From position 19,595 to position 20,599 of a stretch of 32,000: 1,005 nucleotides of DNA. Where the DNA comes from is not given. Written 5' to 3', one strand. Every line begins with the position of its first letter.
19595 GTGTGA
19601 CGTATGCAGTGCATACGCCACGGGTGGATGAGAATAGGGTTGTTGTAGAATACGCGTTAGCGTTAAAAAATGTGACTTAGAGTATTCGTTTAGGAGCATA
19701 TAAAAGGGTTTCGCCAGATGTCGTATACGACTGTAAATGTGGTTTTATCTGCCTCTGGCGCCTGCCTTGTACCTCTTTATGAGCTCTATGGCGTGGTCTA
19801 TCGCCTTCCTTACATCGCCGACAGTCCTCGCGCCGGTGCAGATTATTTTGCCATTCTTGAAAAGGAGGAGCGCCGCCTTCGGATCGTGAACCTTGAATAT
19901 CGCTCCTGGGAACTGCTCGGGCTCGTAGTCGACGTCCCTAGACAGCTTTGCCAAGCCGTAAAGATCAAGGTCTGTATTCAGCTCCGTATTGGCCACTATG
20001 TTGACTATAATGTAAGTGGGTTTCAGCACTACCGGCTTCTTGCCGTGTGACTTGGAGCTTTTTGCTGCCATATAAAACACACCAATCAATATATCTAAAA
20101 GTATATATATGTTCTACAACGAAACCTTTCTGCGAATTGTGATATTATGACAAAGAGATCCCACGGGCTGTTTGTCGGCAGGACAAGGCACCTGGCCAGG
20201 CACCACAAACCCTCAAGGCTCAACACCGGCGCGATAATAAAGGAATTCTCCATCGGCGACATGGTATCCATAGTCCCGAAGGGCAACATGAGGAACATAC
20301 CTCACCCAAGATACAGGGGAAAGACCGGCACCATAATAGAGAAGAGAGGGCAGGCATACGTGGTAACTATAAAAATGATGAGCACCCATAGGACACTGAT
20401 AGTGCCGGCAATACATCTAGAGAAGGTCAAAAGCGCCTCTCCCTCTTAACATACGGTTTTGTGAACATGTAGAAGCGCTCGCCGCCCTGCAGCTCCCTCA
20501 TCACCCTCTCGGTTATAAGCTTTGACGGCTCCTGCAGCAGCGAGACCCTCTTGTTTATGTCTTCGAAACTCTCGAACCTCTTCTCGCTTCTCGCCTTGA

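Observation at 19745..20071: Half-size TBP: a stand-alone single TBP repeat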

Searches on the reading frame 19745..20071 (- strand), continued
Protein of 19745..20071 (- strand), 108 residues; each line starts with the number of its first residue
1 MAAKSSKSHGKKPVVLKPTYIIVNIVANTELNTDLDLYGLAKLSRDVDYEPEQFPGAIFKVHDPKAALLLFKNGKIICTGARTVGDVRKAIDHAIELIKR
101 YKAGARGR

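Call 101: find_related_loci(query=A4, collection=metagenome_contigs, flank=10000)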
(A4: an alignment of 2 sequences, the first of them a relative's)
Query A4 (123 aa) in metagenome_contigs; peptide patterns used: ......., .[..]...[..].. (x = any residue, [..] = any of these).
600 stretches matched a pattern (row limit reached: there are more); 226 encode a relative of the query (tblastn E <= 1e-3); the best 80 are kept; 80 distinct loci.
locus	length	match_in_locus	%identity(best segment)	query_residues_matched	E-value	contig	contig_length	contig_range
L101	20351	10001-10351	69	2-123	3e-48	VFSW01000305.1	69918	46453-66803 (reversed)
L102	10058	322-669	66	10-121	1e-47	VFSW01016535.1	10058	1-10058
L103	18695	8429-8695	84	35-123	2e-47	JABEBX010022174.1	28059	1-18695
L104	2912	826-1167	63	7-122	8e-47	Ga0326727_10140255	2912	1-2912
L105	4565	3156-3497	63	7-122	8e-47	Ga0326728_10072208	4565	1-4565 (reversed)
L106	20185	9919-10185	83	35-123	3e-46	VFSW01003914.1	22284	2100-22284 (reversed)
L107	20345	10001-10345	65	2-122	1e-45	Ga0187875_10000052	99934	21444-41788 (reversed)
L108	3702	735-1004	77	32-121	1e-45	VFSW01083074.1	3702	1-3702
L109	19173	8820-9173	67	3-122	7e-45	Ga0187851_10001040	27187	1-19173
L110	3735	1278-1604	66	8-122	6e-45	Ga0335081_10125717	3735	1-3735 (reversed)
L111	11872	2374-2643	76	32-121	2e-44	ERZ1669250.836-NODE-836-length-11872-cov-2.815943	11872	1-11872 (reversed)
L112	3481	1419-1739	67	8-122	2e-44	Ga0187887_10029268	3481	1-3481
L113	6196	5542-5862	67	8-122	2e-44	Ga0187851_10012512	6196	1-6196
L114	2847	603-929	65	8-122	2e-44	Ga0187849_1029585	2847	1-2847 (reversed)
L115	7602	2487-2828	62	6-122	2e-44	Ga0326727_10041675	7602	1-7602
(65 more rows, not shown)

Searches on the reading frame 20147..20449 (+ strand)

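Call 49: search_protein_families(library=pfam, proteins=[window:20147-20449:+], max_evalue=0.001)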
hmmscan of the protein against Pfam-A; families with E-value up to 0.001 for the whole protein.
window:20147-20449:+ (100 aa): 1 family
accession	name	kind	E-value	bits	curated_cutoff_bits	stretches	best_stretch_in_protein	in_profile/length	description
PF01157.24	Ribosomal_L21e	-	6.7e-15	55.2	27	1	3-96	2-101/101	Ribosomal protein L21e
